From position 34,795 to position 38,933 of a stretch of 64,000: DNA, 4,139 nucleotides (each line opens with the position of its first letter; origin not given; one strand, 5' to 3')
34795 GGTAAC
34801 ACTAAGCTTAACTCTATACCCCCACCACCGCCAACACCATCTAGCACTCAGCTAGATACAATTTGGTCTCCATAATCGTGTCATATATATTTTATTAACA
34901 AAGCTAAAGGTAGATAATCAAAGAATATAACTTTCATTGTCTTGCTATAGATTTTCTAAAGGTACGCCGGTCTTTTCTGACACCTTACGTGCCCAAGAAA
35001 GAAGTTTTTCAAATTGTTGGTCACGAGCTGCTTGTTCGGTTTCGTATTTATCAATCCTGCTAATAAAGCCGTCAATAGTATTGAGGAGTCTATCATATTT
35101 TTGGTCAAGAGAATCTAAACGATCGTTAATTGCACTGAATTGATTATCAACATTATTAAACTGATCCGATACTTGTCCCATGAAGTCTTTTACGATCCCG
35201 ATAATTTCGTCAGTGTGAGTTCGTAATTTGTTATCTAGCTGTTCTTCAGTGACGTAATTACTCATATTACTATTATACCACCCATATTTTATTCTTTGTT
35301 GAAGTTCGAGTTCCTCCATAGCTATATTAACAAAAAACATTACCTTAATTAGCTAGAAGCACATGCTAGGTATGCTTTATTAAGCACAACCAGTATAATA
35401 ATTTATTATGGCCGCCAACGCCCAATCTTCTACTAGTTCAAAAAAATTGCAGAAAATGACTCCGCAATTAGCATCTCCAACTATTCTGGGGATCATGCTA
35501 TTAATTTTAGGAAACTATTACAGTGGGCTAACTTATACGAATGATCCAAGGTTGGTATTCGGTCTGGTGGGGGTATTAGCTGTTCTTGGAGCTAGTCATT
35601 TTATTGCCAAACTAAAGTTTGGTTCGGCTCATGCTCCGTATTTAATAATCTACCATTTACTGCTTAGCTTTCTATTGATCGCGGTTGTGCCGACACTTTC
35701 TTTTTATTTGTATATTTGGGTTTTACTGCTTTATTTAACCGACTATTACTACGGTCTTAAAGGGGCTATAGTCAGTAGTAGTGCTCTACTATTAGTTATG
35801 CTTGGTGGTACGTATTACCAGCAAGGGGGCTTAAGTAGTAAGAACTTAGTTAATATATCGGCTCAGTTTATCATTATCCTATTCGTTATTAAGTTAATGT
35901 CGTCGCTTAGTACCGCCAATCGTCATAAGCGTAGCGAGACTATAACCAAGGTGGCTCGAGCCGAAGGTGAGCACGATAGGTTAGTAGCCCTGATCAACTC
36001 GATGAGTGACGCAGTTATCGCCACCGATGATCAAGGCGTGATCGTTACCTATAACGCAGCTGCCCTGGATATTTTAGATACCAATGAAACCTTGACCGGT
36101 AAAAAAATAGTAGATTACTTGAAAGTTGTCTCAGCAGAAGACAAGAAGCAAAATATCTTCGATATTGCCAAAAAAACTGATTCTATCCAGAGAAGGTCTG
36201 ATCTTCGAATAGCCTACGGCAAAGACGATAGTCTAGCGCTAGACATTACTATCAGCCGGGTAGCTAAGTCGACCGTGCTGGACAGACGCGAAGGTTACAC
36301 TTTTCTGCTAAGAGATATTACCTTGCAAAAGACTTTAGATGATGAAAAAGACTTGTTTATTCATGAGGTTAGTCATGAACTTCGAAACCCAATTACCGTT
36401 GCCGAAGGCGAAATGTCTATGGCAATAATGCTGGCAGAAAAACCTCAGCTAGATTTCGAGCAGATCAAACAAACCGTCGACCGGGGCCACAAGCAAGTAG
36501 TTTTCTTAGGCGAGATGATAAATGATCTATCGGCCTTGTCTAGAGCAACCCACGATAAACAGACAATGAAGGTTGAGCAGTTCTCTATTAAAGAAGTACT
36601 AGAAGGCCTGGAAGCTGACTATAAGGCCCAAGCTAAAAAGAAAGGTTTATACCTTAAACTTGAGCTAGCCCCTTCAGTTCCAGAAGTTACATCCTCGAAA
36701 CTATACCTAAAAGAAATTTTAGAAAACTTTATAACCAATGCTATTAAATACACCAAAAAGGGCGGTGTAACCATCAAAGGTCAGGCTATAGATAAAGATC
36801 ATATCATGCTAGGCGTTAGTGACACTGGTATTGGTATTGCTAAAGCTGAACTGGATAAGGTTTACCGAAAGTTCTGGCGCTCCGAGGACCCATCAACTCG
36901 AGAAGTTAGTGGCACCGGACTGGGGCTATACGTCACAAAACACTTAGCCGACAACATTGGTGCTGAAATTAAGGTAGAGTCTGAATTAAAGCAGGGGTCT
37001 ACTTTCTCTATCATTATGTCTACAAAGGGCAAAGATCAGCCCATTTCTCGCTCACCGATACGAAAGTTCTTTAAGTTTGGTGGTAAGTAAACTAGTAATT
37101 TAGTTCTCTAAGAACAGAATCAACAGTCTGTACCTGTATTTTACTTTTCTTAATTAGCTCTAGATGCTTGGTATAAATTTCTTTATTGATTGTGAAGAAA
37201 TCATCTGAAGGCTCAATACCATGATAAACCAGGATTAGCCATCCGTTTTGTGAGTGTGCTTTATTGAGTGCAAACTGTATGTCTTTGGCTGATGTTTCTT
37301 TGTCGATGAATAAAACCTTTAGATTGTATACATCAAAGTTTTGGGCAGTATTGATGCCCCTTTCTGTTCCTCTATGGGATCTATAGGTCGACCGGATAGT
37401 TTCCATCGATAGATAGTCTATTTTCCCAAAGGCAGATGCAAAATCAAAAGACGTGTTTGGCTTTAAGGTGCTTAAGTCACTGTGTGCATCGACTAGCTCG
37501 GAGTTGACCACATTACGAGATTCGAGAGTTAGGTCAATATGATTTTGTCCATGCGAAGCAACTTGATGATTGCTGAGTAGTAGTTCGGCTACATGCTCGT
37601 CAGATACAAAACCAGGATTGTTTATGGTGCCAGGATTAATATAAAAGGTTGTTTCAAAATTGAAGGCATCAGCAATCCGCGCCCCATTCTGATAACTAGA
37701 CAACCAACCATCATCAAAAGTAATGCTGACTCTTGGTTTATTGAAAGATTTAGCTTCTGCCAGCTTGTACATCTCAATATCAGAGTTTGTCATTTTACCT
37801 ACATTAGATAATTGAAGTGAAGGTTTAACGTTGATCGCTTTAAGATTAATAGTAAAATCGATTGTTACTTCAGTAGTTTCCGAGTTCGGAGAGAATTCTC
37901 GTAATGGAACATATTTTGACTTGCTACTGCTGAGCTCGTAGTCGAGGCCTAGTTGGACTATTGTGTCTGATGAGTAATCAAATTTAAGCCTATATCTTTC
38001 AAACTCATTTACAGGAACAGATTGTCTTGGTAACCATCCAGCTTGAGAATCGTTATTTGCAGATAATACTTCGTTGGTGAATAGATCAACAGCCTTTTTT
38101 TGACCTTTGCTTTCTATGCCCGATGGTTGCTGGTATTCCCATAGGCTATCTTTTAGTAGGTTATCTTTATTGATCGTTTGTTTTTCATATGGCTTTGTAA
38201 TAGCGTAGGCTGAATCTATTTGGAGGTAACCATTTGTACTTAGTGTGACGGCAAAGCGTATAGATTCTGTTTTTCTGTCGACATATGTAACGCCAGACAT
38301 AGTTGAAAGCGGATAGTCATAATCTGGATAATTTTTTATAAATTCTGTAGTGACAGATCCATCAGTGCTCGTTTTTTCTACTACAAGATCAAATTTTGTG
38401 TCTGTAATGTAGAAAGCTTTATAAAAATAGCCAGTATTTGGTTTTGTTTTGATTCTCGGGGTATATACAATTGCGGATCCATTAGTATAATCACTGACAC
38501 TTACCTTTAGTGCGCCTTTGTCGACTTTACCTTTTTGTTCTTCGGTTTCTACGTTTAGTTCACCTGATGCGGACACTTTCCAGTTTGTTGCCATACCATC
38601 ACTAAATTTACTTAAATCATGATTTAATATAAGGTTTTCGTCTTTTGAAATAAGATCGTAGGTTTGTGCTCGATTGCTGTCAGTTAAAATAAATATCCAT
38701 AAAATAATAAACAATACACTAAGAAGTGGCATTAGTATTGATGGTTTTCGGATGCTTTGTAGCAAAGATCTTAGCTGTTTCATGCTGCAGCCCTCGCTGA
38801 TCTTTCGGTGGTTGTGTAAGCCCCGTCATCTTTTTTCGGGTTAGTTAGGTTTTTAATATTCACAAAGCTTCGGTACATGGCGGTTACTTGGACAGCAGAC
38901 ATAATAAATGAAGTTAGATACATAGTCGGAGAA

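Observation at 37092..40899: Sortase translationally coupled to a processive GT2 synthase and a CBM-bearing polysaccharide deacetylase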

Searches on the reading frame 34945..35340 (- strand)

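Call 6: search_protein_families(library=pfam, proteins=[window:34945-35340:-], max_evalue=0.01)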
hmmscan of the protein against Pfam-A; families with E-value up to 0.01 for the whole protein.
window:34945-35340:- (131 aa): 4 families
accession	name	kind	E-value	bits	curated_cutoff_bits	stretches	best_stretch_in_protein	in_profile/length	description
PF01519.22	DUF16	-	0.0018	19.1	40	1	27-115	17-83/104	Protein of unknown function DUF16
PF20369.3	DUF6664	-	0.0061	17.6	27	1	39-91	3-55/105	Family of unknown function (DUF6664)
PF01601.21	CoV_S2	-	0.0088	15.2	40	1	49-88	246-287/521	Coronavirus spike glycoprotein S2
PF06419.17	COG6_N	-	0.0091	16.6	27.4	0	64-123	31-90/114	Conserved oligomeric complex COG6, N-terminal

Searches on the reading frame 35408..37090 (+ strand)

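Call 6: search_protein_families(library=pfam, proteins=[window:35408-37090:+], max_evalue=0.01)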
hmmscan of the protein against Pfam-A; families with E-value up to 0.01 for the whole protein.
window:35408-37090:+ (560 aa): 8 families
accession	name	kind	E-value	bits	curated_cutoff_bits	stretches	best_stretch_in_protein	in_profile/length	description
PF02518.31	HATPase_c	-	9.4e-23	81.2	26.4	1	433-536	5-106/111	Histidine kinase-, DNA gyrase B-, and HSP90-like ATPase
PF00512.31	HisKA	-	1.1e-08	35.4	26.9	1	314-381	2-64/66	His Kinase A (phospho-acceptor) domain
PF24820.1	Diguanyl_cycl_sensor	-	4.3e-05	23.9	28.1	1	195-280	1-89/109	Diguanylate cyclase-like sensor domain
PF00989.32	PAS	-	4.5e-05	23.9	22.6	1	191-239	2-51/113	PAS fold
PF13188.13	PAS_8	-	0.00042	20.6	21.8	1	191-234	2-43/65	PAS domain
PF13581.12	HATPase_c_2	-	0.0013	19.2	27.4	0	432-520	34-113/127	Histidine kinase-like ATPase domain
PF08448.16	PAS_4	-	0.0019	18.8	23.1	1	197-249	2-55/110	PAS fold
PF13426.13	PAS_9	-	0.0086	16.8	27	0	201-305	2-102/103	PAS domain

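Call 8: search_protein_families(library=ncbifam, proteins=[window:35408-37090:+], max_evalue=0.1)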
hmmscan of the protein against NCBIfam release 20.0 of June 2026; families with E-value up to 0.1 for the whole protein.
window:35408-37090:+ (560 aa): 79 families (the best 25 are shown)
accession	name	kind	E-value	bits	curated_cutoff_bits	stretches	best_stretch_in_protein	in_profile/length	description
NF046044.1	PnpS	equivalog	5.4e-56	190.3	400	1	175-537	40-389/390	two-component system histidine kinase PnpS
TIGR02966.1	phoR_proteo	equivalog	5e-53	180.3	334.2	1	188-536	4-332/333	phosphate regulon sensor histidine kinase PhoR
NF033092.0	HK_WalK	equivalog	1.2e-52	179.4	725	1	182-537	250-592/594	cell wall metabolism sensor histidine kinase WalK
NF008302.0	PRK11091.1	equivalog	2.5e-40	138.4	838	1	293-542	255-508/779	aerobic respiration two-component sensor histidine kinase ArcB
NF041735.1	hist_kin_RppB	equivalog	3.6e-37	128.2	400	1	317-537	219-437/438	two-component system sensor histidine kinase RppB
NF041832.1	near_NosP_CTERM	subfamily_domain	3e-35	122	400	1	314-544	7-230/370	NahK/ErcS family hybrid sensor histidine kinase/response regulator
NF045911.1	TCSHisKinNblS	equivalog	6.4e-35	120.6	1000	1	182-534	258-615/621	two-component system sensor histidine kinase NblS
NF041947.1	LuxQ_Vibrio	equivalog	1.9e-34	118.7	1200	1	317-542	475-699/843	quorum-sensing autoinducer 2 sensor kinase/phosphatase LuxQ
TIGR02956.1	TMAO_torS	equivalog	2.7e-34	118.5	676.5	1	314-537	464-680/967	TMAO reductase system sensor histidine kinase/response regulator TorS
NF008318.0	PRK11107.1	equivalog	1.7e-33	115.8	890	1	316-549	295-528/920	two-component sensor histidine kinase BarA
NF038297.2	hybrid_HK_HrmK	equivalog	2.2e-33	115.8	725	1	311-543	232-461/607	hybrid histidine kinase/response regulator HrmK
NF011874.0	PRK15347.1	equivalog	1e-32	113.2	852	1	313-540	397-615/921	two component system sensor kinase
NF008468.0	PRK11360.1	equivalog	2.6e-32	112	646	1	195-543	273-612/616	two-component system sensor histidine kinase AtoS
NF033093.1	HK_VicK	exception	5.8e-32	110.9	680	1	185-538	89-434/448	cell wall metabolism sensor histidine kinase VicK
NF040691.1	MtrAB_MtrB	equivalog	7.9e-31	107.6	450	1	308-552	265-504/507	MtrAB system histidine kinase MtrB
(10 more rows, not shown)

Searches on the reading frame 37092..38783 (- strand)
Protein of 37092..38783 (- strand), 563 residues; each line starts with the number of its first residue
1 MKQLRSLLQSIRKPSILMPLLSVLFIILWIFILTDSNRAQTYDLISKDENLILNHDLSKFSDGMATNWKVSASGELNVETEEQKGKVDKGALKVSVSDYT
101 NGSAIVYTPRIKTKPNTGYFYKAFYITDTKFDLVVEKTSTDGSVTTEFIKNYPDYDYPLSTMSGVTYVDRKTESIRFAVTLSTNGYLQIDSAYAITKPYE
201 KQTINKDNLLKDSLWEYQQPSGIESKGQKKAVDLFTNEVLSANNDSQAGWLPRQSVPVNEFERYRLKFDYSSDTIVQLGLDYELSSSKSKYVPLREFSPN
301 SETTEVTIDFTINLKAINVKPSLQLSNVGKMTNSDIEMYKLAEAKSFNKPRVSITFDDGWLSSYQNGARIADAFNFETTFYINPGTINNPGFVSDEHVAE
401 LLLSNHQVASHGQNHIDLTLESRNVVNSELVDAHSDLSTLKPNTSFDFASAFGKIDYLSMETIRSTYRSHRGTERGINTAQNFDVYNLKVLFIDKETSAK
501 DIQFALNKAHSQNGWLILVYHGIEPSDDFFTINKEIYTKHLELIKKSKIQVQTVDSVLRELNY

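Call 6: search_protein_families(library=pfam, proteins=[window:37092-38783:-], max_evalue=0.01)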
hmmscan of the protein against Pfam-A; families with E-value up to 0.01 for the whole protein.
window:37092-38783:- (563 aa): 1 family
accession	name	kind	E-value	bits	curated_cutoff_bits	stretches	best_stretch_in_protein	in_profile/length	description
PF01522.26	Polysacc_deac_1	-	2.1e-10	41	23.1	1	346-440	3-93/124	Polysaccharide deacetylase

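Call 8: search_protein_families(library=ncbifam, proteins=[window:37092-38783:-], max_evalue=0.1)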
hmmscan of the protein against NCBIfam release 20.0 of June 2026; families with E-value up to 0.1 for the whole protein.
window:37092-38783:- (563 aa): 5 families
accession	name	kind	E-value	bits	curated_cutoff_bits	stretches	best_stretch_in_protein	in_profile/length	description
NF050820.1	PolSacchBiosHfsH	equivalog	9.4e-16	58.2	400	1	345-561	29-248/249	oligosaccharide deacetylase HfsH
TIGR02764.1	spore_ybaN_pdaB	equivalog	1.3e-05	25.1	237.4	1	348-464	4-117/191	polysaccharide deacetylase family sporulation protein PdaB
TIGR04243.1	nodulat_NodB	equivalog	0.0053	16.3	240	1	351-448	3-97/197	chitooligosaccharide deacetylase NodB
NF045821.1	PgAcgDacpgdA1_Bac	equivalog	0.014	14.3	400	1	333-419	71-154/282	peptidoglycan-N-acetylglucosamine deacetylase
TIGR00091.1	TIGR00091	equivalog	0.053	12.9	112.65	0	447-500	33-80/194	tRNA (guanosine(46)-N7)-methyltransferase TrmB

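Call 37: search_solved_structures(query=window:37092-38783:-, max_evalue=1, show_alignments=2)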
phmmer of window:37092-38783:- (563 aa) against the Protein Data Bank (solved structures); distinct sequences matched with E-value up to 1: 2.
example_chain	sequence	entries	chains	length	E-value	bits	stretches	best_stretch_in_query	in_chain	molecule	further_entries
7ax7_A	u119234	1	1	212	0.28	13.1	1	348-430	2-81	Endo-1,4-beta-xylanase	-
8hfa_A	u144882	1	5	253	0.29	13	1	351-439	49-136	NodB homology domain-containing protein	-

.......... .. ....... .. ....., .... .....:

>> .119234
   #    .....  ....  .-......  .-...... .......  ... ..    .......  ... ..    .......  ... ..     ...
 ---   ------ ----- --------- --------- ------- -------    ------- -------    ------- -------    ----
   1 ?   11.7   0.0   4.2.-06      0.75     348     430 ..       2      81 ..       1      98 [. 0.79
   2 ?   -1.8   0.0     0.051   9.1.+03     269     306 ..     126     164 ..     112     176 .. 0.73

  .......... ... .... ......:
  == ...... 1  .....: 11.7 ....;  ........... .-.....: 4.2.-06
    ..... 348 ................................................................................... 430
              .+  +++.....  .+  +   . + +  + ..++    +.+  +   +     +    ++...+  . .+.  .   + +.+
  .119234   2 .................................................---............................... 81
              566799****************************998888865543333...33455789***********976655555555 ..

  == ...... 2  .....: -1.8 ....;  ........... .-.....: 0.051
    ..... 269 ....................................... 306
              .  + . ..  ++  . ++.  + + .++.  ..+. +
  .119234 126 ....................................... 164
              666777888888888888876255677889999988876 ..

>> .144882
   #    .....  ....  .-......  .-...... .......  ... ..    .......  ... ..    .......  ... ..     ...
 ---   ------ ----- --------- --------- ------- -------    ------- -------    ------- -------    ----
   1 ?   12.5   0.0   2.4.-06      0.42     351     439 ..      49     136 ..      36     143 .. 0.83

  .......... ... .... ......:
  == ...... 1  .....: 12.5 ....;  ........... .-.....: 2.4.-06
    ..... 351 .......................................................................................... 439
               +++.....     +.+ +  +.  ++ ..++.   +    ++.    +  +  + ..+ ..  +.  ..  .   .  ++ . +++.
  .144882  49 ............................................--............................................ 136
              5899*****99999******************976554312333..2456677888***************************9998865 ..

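Call 38: find_homologous_proteins(query=window:37092-38783:-)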
Query window:37092-38783:- (563 aa): 16 proteins with E <= 0.001 among 7152 candidates.
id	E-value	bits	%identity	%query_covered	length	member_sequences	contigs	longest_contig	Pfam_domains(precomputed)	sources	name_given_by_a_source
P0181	0.0e+0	1248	100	100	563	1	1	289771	PF01522.27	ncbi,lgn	-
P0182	1.9e-139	484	41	100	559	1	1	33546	PF01522.27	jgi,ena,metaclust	metaclust:\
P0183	1.1e-117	412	37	100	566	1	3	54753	PF01522.27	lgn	-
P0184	6.6e-115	403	36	98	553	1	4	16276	PF01522.27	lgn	-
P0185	1.2e-114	402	38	97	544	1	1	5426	PF01522.27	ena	-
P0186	2.6e-106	375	35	99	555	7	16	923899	PF01522.27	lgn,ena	-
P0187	2.3e-98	348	36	97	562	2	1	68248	PF01522.27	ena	-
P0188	1.1e-91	326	35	99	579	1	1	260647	PF01522.27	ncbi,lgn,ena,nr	ncbi:MAG TPA: polysaccharide deacetylase family protein [Candidatus Saccharimonadales bacterium]|nr:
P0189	1.7e-90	322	35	96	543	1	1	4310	PF01522.27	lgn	-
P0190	1.5e-64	237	31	89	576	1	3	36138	PF01522.27,PF02018.24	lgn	-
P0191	4.8e-62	229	29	96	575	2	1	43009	PF01522.27,PF02018.24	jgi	jgi:peptidoglycan/xylan/chitin deacetylase (PgdA/CDA1 family)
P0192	5.2e-59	219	29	91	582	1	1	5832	PF01522.27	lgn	-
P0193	7.6e-59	218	27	100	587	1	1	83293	PF01522.27,PF02018.24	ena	-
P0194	5.5e-54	202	28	100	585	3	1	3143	PF01522.27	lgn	-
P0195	2.3e-44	170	27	88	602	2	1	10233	PF01522.27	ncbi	-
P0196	8.7e-16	76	27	53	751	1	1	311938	PF01522.27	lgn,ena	-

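Call 44: search_protein_families(library=pfam, alignment_id=A2, max_evalue=1)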
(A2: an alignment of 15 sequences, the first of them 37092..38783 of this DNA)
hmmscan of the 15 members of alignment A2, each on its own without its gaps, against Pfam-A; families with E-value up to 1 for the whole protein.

A. member 1, window:37092-38783:- (563 aa): 1 family
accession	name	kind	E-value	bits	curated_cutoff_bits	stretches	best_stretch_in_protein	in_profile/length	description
PF01522.26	Polysacc_deac_1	-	2.1e-10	41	23.1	1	346-440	3-93/124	Polysaccharide deacetylase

B. families by the number of members that match (of 15 scanned): 13 families
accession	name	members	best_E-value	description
PF01522.26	Polysacc_deac_1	15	2.7e-23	Polysaccharide deacetylase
PF10096.14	DUF2334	5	0.0018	Uncharacterized protein conserved in bacteria (DUF2334)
PF02018.23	CBM_4_9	4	6e-09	Carbohydrate binding domain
PF16760.10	CBM53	1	0.032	Starch/carbohydrate-binding module (family 53)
PF06280.18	fn3_5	1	0.09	Fn3-like domain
PF03979.19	Sigma70_r1_1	1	0.12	Sigma-70 factor, region 1.1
PF21557.3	RhaB_D2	1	0.16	Alpha-L-rhamnosidase, domain D2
PF01638.23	HxlR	1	0.18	HxlR-like helix-turn-helix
PF22169.1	AP205_coat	1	0.21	AP205 coat protein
PF09505.15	Dimeth_Pyl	1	0.23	Dimethylamine methyltransferase (Dimeth_PyL)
PF18341.7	PSA_CBD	1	0.34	PSA endolysin C-terminal cell wall binding domain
PF24907.1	SIBA-E_N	1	0.4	Integrin beta-like protein A-E, N-terminal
PF22819.2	TcaA_5th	1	0.62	TcaA protein NTF2-like domain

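Call 51: predict_structure(alignment_id=A2)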
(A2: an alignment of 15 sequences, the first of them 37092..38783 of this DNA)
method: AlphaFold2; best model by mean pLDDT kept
length: 563 residues; sequences in the alignment: 15
mean_pLDDT: 88.9   pTM: 0.82
mean pLDDT of the five models: 88.9, 88.0, 88.0, 87.7, 87.7
residues with pLDDT >= 90: 374; 70-90: 151; 50-70: 30; < 50: 8
segments of 3 or more residues with pLDDT < 50: 33-39
pLDDT, mean of each block of 10 residues (from residue 1): 70 77 79 45 79 94 94 95 90 95 96 94 91 95 94 74 90 97 94 85 80 76 84 85 76 91 94 93 92 91 93 92 89 92 94 96 96 97 94 95 95 86 87 93 88 69 92 90 92 92 96 96 90 96 98 96 72
secondary structure, 60 per line:
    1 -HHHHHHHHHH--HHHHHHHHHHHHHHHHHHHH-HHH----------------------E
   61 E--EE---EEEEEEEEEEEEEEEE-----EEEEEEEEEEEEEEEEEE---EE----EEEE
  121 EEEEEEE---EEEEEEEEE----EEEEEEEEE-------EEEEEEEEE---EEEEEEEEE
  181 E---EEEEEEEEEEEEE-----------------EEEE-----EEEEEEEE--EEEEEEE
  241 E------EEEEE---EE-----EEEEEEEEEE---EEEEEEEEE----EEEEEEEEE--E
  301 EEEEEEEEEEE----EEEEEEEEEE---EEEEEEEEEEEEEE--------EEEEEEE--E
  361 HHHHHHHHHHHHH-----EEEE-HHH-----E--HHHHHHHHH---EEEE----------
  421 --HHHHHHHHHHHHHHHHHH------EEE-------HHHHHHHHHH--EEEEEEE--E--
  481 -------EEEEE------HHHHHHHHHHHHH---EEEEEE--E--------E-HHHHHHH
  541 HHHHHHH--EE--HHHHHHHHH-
elements in order: H2-11 H14-33 E69-84 E90-107 E117-127 E131-139 E144-152 E160-168 E172-181 E185-197 E215-218 E224-231 E234-241 E248-252 E263-272 E276-284 E289-297 E300-311 E316-325 E329-342 E351-357 H361-373 E379-382 H395-403 E407-410 H423-440 E447-449 H457-466 E469-475 E488-492 H499-511 E515-520 H534-547 H554-562
